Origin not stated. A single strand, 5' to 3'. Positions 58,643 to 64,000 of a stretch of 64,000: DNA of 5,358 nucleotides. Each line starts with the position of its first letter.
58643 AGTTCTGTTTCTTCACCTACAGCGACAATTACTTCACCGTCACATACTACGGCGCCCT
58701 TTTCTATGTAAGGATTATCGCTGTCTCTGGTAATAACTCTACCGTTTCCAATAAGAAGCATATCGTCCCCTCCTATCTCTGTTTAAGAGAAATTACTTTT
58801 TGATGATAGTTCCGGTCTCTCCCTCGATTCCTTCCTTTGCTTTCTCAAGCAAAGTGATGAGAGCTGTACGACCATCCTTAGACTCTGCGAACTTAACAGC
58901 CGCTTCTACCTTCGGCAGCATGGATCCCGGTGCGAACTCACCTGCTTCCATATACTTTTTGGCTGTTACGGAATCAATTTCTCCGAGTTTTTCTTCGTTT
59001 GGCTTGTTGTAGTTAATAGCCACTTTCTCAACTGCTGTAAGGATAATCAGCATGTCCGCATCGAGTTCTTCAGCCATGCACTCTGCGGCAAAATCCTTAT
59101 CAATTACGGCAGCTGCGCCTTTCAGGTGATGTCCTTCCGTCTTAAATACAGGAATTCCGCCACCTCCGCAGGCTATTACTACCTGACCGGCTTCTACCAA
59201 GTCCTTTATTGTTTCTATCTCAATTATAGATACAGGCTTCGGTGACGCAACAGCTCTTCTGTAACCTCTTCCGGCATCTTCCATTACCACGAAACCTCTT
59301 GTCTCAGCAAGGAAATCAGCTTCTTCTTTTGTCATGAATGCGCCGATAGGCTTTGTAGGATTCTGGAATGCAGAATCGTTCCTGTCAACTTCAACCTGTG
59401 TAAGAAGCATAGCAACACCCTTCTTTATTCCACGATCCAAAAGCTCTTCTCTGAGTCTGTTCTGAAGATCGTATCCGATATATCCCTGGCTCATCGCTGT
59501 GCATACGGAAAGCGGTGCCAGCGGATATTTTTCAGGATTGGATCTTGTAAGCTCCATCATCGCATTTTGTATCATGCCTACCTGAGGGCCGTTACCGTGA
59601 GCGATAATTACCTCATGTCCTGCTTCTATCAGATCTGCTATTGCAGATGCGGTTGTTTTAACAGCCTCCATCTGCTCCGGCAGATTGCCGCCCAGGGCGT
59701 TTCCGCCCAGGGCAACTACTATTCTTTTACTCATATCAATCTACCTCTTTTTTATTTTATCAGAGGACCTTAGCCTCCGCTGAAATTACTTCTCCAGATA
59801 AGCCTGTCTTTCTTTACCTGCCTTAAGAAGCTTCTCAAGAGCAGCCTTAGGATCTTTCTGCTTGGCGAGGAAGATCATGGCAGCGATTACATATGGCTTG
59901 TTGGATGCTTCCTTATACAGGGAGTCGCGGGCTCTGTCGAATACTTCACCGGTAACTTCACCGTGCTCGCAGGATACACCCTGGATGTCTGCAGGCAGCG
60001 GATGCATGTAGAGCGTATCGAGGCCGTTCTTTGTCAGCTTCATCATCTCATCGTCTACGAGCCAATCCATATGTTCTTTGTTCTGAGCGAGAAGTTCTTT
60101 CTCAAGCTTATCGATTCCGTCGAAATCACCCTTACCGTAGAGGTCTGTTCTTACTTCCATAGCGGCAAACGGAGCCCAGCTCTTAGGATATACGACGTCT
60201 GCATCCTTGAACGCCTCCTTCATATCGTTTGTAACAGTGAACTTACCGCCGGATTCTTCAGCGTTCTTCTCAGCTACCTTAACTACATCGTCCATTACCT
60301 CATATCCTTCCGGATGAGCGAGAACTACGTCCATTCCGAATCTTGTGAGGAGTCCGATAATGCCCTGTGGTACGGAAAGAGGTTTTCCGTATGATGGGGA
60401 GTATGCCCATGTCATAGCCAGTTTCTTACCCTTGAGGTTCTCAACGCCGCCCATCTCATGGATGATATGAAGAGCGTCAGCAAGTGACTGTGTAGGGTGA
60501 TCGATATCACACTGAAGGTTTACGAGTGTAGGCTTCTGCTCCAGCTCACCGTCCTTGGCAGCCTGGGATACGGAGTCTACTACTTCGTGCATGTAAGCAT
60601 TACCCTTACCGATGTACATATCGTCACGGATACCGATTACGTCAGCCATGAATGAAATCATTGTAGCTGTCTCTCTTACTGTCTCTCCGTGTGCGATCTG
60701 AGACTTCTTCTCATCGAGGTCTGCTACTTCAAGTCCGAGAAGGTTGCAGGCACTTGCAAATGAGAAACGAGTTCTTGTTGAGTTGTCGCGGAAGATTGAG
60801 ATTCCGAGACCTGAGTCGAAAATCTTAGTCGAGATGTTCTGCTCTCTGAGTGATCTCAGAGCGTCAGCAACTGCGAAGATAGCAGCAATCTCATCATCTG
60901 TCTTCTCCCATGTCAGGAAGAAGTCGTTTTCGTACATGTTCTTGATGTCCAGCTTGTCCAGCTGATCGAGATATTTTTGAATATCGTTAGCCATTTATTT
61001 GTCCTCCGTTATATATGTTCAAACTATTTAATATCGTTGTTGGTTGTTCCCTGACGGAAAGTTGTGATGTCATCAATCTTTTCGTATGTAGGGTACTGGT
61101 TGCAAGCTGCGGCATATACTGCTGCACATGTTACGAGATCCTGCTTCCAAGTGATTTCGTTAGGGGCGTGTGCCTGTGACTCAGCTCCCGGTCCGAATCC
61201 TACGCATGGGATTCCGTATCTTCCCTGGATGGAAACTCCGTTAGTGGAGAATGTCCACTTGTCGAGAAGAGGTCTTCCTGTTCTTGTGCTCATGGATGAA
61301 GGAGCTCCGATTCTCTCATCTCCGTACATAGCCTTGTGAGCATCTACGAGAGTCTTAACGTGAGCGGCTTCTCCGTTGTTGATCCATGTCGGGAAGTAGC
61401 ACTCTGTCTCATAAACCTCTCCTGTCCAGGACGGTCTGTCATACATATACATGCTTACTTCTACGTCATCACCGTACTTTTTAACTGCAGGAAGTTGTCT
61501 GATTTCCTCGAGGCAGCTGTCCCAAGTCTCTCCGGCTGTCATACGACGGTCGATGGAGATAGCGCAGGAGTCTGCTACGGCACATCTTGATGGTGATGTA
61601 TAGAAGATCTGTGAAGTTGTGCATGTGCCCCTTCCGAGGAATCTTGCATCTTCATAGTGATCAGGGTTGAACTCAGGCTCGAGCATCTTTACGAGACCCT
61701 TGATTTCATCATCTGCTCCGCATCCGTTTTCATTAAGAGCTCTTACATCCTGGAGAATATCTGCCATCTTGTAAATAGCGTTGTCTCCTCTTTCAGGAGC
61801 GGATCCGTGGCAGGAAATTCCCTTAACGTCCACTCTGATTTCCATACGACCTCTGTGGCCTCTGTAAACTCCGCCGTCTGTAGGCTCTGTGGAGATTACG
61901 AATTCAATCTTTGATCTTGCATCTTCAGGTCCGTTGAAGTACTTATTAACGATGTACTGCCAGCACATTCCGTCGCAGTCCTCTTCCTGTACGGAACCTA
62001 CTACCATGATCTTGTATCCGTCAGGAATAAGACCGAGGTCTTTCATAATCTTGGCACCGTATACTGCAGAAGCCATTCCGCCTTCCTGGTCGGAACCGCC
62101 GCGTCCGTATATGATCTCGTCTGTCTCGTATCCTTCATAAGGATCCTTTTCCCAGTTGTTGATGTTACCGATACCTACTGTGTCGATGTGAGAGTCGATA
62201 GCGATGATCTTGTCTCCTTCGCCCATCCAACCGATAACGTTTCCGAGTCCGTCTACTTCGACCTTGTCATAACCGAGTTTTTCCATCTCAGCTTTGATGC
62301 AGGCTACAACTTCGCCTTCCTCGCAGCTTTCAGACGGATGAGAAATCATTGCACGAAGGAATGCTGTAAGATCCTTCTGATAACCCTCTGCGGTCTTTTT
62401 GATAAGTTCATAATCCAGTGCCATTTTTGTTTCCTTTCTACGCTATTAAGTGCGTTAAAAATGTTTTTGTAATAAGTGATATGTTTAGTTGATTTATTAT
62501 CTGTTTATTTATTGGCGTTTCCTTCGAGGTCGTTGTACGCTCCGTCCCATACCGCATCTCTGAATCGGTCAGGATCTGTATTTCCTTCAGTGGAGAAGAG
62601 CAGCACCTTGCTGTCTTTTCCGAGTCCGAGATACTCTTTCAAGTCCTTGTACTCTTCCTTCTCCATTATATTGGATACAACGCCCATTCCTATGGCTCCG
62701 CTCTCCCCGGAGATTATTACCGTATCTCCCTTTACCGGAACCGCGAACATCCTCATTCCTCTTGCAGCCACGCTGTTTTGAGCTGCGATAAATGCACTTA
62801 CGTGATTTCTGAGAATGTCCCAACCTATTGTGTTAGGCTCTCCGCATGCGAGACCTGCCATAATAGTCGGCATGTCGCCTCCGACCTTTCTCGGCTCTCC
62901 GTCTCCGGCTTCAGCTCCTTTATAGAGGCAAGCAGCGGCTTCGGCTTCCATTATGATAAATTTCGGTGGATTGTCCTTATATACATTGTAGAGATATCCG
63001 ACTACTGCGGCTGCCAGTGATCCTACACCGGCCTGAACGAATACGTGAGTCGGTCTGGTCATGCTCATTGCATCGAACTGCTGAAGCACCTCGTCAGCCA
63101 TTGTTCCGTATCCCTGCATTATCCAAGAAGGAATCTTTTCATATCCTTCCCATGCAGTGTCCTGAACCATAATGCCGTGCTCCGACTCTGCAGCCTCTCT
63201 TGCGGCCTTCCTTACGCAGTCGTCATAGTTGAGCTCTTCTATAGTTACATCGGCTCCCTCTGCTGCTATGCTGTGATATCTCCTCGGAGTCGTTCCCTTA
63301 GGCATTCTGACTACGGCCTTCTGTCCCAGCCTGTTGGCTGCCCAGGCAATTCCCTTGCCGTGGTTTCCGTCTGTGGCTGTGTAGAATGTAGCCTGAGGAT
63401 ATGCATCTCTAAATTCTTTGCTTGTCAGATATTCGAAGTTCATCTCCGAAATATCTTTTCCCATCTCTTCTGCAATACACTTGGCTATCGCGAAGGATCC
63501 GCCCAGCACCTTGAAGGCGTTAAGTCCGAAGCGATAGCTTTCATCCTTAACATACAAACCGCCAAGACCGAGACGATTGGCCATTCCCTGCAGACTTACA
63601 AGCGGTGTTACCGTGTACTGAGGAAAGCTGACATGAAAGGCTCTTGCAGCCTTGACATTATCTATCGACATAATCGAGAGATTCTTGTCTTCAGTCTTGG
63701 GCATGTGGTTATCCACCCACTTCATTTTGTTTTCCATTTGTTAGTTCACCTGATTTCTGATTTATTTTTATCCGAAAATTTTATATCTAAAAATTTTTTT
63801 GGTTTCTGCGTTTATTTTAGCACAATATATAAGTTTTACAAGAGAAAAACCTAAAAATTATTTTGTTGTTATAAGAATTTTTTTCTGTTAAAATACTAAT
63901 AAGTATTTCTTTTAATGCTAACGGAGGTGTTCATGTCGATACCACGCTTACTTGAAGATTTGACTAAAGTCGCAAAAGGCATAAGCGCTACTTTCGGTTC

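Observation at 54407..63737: Six-gene ygeX-ygeY-ygeW-carbamate kinase-ssnA-ygfK block: the accessory half of the anaerobic purine/urate degradation system, without its hydroxylase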

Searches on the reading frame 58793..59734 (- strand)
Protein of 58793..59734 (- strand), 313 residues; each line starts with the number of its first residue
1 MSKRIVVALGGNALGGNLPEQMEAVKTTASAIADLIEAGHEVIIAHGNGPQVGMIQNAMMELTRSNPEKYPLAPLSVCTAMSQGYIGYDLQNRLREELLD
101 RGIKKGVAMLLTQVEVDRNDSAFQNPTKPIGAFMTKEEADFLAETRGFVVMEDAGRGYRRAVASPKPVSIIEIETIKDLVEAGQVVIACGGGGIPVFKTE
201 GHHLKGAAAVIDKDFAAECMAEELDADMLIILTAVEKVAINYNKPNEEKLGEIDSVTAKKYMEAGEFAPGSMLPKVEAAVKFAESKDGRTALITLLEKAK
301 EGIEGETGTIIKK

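Call 3: search_protein_families(library=ncbifam, proteins=[window:58793-59734:-])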
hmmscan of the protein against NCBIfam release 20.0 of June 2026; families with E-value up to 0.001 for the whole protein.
window:58793-59734:- (313 aa): 9 families
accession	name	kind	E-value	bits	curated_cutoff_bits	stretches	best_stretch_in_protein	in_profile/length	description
TIGR00746.1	arcC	equivalog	9.2e-111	369.8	358.25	1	3-312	1-308/309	carbamate kinase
NF009007.0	PRK12352.1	subfamily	7.1e-110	366.8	266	1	1-312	1-314/316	carbamate kinase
NF009008.0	PRK12354.1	subfamily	5.1e-88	295.2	361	1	4-312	2-299/308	carbamate kinase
NF006926.0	PRK09411.1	equivalog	4.6e-61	206.6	416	1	3-312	2-296/297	carbamate kinase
TIGR00761.1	argB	equivalog_domain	2.7e-12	46.7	151.3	1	185-285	128-224/231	acetylglutamate kinase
NF010659.0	PRK14058.1-1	equivalog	1.7e-06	27.4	223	1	190-282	148-236/267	[LysW]-aminoadipate kinase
NF010661.0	PRK14058.1-3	equivalog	5.2e-06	25.7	251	0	150-283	119-241/283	acetylglutamate/acetylaminoadipate kinase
TIGR01027.1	proB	equivalog_domain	1.3e-05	24.6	186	0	212-281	144-219/363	glutamate 5-kinase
NF010662.0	PRK14058.1-4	equivalog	0.00013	21.2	194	0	169-258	134-215/264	[LysW]-aminoadipate/[LysW]-glutamate kinase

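Call 4: search_protein_families(library=pfam, proteins=[window:58793-59734:-])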
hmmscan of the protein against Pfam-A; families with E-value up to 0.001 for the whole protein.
window:58793-59734:- (313 aa): 1 family
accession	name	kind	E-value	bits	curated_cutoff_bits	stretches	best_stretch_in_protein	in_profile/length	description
PF00696.33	AA_kinase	-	1.5e-30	107.1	24.9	1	3-287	1-227/234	Amino acid kinase family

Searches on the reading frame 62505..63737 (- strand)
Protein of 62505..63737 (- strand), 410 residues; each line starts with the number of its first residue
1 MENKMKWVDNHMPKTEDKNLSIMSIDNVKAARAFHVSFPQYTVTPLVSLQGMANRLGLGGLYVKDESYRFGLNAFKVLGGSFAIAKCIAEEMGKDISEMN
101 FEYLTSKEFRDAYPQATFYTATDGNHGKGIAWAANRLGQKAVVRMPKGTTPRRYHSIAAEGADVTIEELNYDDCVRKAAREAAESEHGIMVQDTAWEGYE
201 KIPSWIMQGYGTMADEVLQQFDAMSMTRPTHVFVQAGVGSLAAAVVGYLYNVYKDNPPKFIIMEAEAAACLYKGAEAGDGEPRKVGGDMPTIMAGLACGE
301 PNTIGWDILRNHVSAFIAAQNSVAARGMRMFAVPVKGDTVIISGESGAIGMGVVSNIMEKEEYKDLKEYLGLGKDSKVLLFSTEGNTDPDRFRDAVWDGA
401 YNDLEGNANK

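Call 3: search_protein_families(library=ncbifam, proteins=[window:62505-63737:-])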
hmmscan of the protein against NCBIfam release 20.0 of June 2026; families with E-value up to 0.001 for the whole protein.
window:62505-63737:- (410 aa): 31 families (the best 25 are shown)
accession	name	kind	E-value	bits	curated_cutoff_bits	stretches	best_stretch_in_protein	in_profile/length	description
TIGR03528.1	2_3_DAP_am_ly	equivalog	2.4e-178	592.7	532.25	1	5-399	2-396/396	diaminopropionate ammonia-lyase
TIGR01747.1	diampropi_NH3ly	subfamily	7e-170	564.8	274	1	23-398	2-376/376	diaminopropionate ammonia-lyase family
NF006058.0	PRK08206.1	equivalog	1.2e-169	564.1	276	1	5-402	6-399/402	diaminopropionate ammonia-lyase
TIGR01127.1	ilvA_1Cterm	equivalog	2.3e-19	69.7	378.75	1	119-355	52-266/380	threonine ammonia-lyase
TIGR01124.1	ilvA_2Cterm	equivalog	7.6e-18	64.4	411.3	1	119-279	69-215/499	threonine ammonia-lyase, biosynthetic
NF006390.0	PRK08639.1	equivalog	2e-17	63.3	421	1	108-319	66-263/418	threonine ammonia-lyase IlvA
NF006674.0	PRK09224.1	subfamily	2.1e-17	63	577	1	118-364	76-301/508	threonine ammonia-lyase IlvA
NF002823.0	PRK02991.1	equivalog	2.2e-15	56.4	246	1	82-391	127-431/444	D-serine ammonia-lyase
NF006094.0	PRK08246.1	subfamily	3.7e-15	56.1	331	1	113-314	66-246/310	serine/threonine dehydratase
NF004771.0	PRK06110.1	equivalog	6e-15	55.2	317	1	116-331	71-267/323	threonine dehydratase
NF005292.0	PRK06815.1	equivalog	1.2e-14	54.1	371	1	117-364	71-295/320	threonine/serine dehydratase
NF009130.0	PRK12483.1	subfamily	2e-14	53.1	801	1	118-322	88-275/521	threonine ammonia-lyase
TIGR02079.1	THD1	equivalog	4.4e-14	52.1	440.55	1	108-278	57-217/410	threonine ammonia-lyase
NF005600.0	PRK07334.1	equivalog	6e-12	44.9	496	1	120-353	81-290/408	threonine ammonia-lyase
TIGR02035.1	D_Ser_am_lyase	equivalog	2.7e-11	42.9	368.25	1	84-371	121-404/431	D-serine ammonia-lyase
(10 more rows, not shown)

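Call 4: search_protein_families(library=pfam, proteins=[window:62505-63737:-])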
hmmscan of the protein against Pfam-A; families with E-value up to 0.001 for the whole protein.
window:62505-63737:- (410 aa): 1 family
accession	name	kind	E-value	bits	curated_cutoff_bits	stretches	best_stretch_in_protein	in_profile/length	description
PF00291.31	PALP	-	7.8e-46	157.2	35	1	40-364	4-284/295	Pyridoxal-phosphate dependent enzyme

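Call 17: find_encoding_contigs(protein=window:62505-63737:-, flank=10000, max_places=6)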
Protein window:62505-63737:- (410 aa): 17 contigs read that carry it; 6 places shown.
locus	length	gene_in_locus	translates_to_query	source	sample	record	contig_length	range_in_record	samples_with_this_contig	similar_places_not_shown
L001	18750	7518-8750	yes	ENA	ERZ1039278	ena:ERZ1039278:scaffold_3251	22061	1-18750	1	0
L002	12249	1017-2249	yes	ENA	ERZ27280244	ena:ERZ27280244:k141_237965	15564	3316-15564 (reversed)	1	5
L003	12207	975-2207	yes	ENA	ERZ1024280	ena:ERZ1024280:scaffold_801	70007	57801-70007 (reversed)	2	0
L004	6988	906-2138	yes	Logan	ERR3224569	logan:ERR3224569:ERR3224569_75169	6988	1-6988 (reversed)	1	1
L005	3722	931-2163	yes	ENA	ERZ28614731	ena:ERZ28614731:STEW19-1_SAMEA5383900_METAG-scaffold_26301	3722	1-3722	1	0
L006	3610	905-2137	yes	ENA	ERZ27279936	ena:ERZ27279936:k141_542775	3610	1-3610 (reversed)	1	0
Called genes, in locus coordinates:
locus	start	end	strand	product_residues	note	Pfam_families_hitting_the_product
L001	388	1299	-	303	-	PF14804:Jag_N, PF13083:KH_KhpA-B, PF01424:R3H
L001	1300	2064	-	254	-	PF02096:60KD_IMP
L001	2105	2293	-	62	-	PF01809:YidD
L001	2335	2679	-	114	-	PF00825:Ribonuclease_P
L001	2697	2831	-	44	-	PF00468:Ribosomal_L34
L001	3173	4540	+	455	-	PF11638:DnaA_N, PF13173:AAA_14 (faint), PF01695:IstB_IS21, PF00308:Bac_DnaA, PF08299:Bac_DnaA_C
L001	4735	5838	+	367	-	PF00712:DNA_pol3_beta, PF02767:DNA_pol3_beta_2, PF02768:DNA_pol3_beta_3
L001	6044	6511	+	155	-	PF01797:Y1_Tnp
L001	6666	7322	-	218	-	PF08348:PAS_6, PF13309:HTH_22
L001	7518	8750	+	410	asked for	PF00291:PALP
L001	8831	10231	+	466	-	PF01546:Peptidase_M20, PF07687:M20_dimer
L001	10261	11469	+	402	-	PF02729:OTCace_N, PF00185:OTCace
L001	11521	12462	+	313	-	PF00696:AA_kinase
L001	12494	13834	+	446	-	PF22039:HUTI_composite_bact, PF01979:Amidohydro_1, PF07969:Amidohydro_3 (faint)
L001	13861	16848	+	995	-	PF14691:Fer4_20, PF00070:Pyr_redox (faint), PF01266:DAO (weak), PF01494:FAD_binding_3 (weak), PF07992:Pyr_redox_2, PF13450:NAD_binding_8, PF13738:Pyr_redox_3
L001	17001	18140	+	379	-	PF00990:GGDEF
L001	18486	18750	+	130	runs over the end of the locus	PF28011:GrdX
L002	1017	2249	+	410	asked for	PF00291:PALP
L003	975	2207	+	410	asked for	PF00291:PALP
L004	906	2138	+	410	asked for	PF00291:PALP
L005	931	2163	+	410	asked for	PF00291:PALP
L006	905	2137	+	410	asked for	PF00291:PALP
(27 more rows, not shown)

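Call 42: search_protein_families(library=pfam, max_evalue=0.01, proteins=[L096:2260-3006:-, L001:6666-7322:-])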
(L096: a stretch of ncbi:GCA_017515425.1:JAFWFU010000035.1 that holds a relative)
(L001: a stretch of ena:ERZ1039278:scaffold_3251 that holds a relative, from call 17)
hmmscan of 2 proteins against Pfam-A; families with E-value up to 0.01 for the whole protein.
L096:2260-3006:- (248 aa): 1 family
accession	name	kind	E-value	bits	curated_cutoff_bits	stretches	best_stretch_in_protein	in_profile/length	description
PF12804.13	NTP_transf_3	-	2.7e-20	73.6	27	1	10-218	2-158/160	MobA-like NTP transferase domain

L001:6666-7322:- (218 aa): 2 families
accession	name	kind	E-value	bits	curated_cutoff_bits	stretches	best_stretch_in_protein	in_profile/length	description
PF08348.17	PAS_6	-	2.2e-35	121.4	27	1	7-121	1-114/115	YheO-like PAS domain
PF13309.12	HTH_22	-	1.2e-18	67.4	29.6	1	149-211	1-63/63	HTH domain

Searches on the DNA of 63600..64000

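Call 32: search_rna_families(source=window, start=63600, end=64000, threshold=evalue, max_evalue=1)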
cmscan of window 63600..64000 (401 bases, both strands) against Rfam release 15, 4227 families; matches with E-value up to 1: 0.
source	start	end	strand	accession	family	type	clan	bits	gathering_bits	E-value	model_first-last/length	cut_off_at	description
